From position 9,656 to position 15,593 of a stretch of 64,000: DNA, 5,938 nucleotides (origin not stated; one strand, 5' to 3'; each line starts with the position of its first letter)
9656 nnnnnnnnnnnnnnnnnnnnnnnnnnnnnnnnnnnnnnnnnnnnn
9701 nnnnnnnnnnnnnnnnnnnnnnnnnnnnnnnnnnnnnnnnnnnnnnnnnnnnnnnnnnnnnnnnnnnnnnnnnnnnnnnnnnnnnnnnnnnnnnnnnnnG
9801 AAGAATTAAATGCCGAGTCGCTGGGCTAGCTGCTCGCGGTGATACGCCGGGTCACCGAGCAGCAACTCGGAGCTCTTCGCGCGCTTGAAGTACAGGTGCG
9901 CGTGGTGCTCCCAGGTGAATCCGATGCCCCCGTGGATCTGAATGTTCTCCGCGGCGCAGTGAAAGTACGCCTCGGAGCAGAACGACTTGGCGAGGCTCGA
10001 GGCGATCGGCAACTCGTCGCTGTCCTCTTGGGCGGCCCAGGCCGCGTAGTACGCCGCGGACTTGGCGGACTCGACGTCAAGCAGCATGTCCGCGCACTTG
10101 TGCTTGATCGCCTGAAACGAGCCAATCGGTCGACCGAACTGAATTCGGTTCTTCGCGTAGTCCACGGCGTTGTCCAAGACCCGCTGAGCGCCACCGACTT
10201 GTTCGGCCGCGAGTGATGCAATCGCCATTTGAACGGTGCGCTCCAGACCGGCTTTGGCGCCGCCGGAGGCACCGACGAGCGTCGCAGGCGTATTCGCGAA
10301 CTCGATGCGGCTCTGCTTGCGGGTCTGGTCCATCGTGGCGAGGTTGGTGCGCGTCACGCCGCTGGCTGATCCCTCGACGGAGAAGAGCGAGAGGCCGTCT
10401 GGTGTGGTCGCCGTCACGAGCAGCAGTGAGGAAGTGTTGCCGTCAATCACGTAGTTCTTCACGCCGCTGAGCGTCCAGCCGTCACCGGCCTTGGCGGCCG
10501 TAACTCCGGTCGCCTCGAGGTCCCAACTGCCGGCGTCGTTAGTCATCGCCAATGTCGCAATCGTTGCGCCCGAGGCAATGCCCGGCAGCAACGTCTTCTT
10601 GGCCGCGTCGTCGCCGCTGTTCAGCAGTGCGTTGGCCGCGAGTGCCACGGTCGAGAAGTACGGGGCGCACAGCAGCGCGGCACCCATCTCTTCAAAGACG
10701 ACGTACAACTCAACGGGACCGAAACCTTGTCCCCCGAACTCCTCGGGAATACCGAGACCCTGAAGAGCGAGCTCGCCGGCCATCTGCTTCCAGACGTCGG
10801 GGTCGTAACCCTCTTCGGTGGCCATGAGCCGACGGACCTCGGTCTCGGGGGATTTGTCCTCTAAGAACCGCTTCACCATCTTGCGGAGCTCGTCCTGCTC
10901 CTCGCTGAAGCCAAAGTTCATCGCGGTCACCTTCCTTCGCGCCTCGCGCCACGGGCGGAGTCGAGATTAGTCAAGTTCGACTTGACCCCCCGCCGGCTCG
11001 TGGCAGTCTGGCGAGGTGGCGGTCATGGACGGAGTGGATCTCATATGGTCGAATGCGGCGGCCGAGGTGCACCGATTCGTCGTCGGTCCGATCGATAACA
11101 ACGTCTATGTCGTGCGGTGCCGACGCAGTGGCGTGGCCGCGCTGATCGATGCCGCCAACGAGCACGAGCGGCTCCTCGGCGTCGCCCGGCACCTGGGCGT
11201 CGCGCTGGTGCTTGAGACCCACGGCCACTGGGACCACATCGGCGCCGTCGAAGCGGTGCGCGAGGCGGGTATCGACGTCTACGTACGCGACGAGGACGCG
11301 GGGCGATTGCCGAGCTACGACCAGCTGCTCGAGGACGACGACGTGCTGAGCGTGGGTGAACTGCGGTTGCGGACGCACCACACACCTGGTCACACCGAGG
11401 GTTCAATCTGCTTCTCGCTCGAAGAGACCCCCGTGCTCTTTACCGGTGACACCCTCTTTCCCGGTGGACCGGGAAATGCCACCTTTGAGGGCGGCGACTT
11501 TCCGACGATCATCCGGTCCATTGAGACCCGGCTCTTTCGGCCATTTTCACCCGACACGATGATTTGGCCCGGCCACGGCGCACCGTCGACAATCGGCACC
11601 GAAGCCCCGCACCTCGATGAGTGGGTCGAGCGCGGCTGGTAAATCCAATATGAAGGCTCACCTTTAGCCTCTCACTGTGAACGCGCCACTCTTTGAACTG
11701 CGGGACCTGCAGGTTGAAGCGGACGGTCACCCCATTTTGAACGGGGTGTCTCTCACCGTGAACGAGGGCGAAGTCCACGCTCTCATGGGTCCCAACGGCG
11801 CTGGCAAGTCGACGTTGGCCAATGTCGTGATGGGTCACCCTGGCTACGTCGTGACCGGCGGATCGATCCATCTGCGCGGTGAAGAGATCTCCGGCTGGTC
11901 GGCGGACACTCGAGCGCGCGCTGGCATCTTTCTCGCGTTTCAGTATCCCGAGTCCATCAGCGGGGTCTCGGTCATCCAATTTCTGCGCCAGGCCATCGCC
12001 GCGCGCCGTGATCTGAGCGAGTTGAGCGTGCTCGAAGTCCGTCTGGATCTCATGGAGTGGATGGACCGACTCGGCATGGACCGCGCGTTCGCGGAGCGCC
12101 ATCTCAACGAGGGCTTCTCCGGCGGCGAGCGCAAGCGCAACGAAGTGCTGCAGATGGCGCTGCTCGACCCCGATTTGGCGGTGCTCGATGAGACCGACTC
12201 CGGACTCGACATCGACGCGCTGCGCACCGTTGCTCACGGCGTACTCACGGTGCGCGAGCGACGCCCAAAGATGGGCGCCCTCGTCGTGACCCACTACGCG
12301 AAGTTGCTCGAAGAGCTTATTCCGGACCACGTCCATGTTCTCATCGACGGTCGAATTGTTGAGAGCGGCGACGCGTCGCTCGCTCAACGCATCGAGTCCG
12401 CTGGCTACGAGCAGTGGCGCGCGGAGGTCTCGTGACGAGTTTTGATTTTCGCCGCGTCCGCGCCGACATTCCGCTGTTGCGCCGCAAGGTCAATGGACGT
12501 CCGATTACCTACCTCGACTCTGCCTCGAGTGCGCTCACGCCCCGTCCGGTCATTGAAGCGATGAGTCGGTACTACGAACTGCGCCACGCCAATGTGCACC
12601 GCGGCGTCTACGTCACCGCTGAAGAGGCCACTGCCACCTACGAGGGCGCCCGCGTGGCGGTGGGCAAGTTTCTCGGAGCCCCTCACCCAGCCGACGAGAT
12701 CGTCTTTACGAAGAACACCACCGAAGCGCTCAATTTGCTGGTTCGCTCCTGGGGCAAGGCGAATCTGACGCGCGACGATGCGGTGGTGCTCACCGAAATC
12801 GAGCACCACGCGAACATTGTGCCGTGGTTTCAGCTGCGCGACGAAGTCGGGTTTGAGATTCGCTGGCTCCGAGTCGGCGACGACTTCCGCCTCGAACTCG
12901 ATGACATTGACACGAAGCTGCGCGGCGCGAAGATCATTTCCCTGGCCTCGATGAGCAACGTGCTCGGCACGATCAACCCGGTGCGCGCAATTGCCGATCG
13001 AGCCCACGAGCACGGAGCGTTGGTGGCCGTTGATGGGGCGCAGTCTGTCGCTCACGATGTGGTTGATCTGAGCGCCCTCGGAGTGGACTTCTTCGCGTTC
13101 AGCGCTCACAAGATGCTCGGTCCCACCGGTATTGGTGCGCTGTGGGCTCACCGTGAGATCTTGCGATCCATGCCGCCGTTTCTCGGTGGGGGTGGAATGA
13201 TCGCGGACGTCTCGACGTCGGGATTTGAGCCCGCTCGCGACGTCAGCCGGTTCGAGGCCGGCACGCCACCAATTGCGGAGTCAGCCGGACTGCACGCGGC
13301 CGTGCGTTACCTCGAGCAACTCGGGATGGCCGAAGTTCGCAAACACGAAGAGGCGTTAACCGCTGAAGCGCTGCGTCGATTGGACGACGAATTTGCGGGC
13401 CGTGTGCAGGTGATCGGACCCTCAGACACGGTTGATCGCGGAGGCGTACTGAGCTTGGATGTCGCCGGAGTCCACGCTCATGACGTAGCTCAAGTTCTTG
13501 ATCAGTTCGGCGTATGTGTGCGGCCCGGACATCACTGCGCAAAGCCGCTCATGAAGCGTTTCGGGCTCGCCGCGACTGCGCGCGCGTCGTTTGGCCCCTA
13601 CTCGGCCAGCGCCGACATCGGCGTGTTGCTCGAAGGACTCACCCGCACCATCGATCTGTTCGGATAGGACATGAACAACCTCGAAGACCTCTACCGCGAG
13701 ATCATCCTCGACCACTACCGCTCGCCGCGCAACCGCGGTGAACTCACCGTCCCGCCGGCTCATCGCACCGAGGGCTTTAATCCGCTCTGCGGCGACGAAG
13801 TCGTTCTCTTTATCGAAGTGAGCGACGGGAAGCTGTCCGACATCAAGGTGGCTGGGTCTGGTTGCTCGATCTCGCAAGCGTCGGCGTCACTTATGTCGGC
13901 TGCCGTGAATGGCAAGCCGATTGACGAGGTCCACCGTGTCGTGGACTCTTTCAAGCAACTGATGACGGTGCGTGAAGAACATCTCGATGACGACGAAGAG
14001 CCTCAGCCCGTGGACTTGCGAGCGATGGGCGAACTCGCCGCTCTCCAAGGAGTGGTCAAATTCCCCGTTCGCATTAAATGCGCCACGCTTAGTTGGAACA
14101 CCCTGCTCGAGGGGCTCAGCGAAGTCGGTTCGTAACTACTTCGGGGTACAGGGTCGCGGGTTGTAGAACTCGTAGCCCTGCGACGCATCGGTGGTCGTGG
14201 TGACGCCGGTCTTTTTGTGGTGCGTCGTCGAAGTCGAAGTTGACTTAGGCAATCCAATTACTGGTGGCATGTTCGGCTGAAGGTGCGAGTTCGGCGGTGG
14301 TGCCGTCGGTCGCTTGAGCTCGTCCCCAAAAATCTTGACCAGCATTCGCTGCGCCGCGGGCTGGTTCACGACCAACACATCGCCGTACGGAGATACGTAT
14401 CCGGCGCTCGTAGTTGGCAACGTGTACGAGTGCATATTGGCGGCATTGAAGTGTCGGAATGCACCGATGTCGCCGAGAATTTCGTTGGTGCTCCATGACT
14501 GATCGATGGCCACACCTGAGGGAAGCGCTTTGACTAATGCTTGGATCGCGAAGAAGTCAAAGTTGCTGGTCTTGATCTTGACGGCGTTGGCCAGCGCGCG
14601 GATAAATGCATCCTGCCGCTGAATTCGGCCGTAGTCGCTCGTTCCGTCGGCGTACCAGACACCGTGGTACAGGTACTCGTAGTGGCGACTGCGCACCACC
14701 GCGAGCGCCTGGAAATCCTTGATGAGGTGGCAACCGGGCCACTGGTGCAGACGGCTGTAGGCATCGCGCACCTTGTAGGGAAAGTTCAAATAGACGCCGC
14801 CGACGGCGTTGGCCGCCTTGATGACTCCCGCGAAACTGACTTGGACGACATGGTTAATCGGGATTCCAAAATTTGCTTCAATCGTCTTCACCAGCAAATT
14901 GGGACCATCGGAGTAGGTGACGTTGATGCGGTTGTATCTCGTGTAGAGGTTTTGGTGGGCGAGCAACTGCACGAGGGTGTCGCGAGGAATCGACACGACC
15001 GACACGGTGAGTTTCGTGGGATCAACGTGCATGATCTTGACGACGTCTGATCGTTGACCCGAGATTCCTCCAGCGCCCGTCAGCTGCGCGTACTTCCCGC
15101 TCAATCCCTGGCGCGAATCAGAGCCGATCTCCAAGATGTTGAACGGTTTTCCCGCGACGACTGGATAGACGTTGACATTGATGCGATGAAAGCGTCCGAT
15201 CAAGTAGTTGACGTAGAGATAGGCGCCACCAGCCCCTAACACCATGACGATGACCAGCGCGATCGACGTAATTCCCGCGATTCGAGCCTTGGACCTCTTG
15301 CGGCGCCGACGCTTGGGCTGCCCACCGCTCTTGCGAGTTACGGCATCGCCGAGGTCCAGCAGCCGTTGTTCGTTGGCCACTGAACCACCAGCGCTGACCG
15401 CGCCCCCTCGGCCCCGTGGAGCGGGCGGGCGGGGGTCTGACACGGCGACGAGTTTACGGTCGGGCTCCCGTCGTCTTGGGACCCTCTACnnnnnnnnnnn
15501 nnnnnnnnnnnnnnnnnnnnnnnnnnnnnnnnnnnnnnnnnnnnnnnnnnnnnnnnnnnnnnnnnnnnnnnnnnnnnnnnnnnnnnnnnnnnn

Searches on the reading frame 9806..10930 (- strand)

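Call 43: search_protein_families(library=pfam, proteins=[window:9806-10930:-], max_evalue=0.001)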
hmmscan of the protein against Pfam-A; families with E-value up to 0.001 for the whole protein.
window:9806-10930:- (374 aa): 4 families
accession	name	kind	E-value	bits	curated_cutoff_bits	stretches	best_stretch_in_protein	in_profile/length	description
PF00441.29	Acyl-CoA_dh_1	-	4.6e-33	114.9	22.4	1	238-372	16-149/150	Acyl-CoA dehydrogenase, C-terminal domain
PF02771.21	Acyl-CoA_dh_N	-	3e-20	73.1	22.9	1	9-121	1-112/113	Acyl-CoA dehydrogenase, N-terminal domain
PF08028.16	Acyl-CoA_dh_2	-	2.1e-08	34.9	22.7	1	240-341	3-113/134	Acyl-CoA dehydrogenase, C-terminal domain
PF02770.24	Acyl-CoA_dh_M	-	4.9e-08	33.5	33.3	1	127-212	2-95/97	Acyl-CoA dehydrogenase, middle domain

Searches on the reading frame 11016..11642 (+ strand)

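Call 44: search_protein_families(library=pfam, proteins=[window:11016-11642:+], max_evalue=0.0001)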
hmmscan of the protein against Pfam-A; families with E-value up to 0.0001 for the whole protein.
window:11016-11642:+ (208 aa): 1 family
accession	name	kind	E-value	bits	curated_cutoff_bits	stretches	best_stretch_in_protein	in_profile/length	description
PF00753.33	Lactamase_B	-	1.1e-20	74.9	22.7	1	24-187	2-196/196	Metallo-beta-lactamase superfamily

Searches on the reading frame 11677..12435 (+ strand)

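Call 44: search_protein_families(library=pfam, proteins=[window:11677-12435:+], max_evalue=0.0001)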
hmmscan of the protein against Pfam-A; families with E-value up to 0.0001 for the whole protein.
window:11677-12435:+ (252 aa): 2 families
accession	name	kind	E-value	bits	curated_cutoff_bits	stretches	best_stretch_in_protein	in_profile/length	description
PF00005.33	ABC_tran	-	1e-22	81.7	25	1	21-173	1-135/137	ABC transporter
PF02463.25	SMC_N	-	7.7e-05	22.6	40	0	32-213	25-204/220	RecF/RecN/SMC N terminal domain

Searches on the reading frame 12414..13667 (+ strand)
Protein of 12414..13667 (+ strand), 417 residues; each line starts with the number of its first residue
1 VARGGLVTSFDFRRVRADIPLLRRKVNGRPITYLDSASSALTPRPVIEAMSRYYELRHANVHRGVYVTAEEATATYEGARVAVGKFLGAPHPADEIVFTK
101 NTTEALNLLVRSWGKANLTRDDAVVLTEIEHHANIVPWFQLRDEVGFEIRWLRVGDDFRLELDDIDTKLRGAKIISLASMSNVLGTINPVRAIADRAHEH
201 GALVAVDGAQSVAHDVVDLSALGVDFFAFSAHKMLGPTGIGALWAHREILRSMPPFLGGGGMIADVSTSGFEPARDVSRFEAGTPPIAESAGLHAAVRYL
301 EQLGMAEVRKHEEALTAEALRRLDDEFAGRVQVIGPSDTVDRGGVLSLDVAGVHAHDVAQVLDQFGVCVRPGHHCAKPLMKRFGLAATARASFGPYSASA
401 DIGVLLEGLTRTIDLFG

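Call 44: search_protein_families(library=pfam, proteins=[window:12414-13667:+], max_evalue=0.0001)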
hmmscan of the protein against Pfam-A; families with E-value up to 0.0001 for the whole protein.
window:12414-13667:+ (417 aa): 1 family
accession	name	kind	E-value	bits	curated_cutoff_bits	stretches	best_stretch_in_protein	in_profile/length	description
PF00266.25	Aminotran_5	-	7.8e-122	407.3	21.5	1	32-403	1-369/371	Aminotransferase class-V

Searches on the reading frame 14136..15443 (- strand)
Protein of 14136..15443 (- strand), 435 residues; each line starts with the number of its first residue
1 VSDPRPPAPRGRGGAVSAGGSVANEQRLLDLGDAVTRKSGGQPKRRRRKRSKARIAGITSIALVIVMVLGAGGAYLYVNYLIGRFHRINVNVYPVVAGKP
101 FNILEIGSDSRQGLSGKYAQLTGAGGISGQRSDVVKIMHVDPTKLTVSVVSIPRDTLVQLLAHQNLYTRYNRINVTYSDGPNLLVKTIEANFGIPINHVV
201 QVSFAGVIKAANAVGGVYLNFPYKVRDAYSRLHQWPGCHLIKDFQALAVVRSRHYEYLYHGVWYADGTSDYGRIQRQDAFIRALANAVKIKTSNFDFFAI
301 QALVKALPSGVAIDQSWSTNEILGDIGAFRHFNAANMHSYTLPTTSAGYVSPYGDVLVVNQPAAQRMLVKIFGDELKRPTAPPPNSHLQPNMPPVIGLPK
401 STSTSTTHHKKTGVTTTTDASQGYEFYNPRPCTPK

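Call 38: find_encoding_contigs(protein=window:14136-15443:-, flank=10000, max_places=1)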
Protein window:14136-15443:- (435 aa): no gene with exactly this product is on record in the collection.

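Call 44: search_protein_families(library=pfam, proteins=[window:14136-15443:-], max_evalue=0.0001)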
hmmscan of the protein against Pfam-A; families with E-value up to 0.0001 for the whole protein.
window:14136-15443:- (435 aa): 1 family
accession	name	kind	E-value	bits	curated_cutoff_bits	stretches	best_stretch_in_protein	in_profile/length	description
PF03816.19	LytR_cpsA_psr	-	5.8e-29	101.6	24.6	1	131-289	1-149/150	LytR_cpsA_psr family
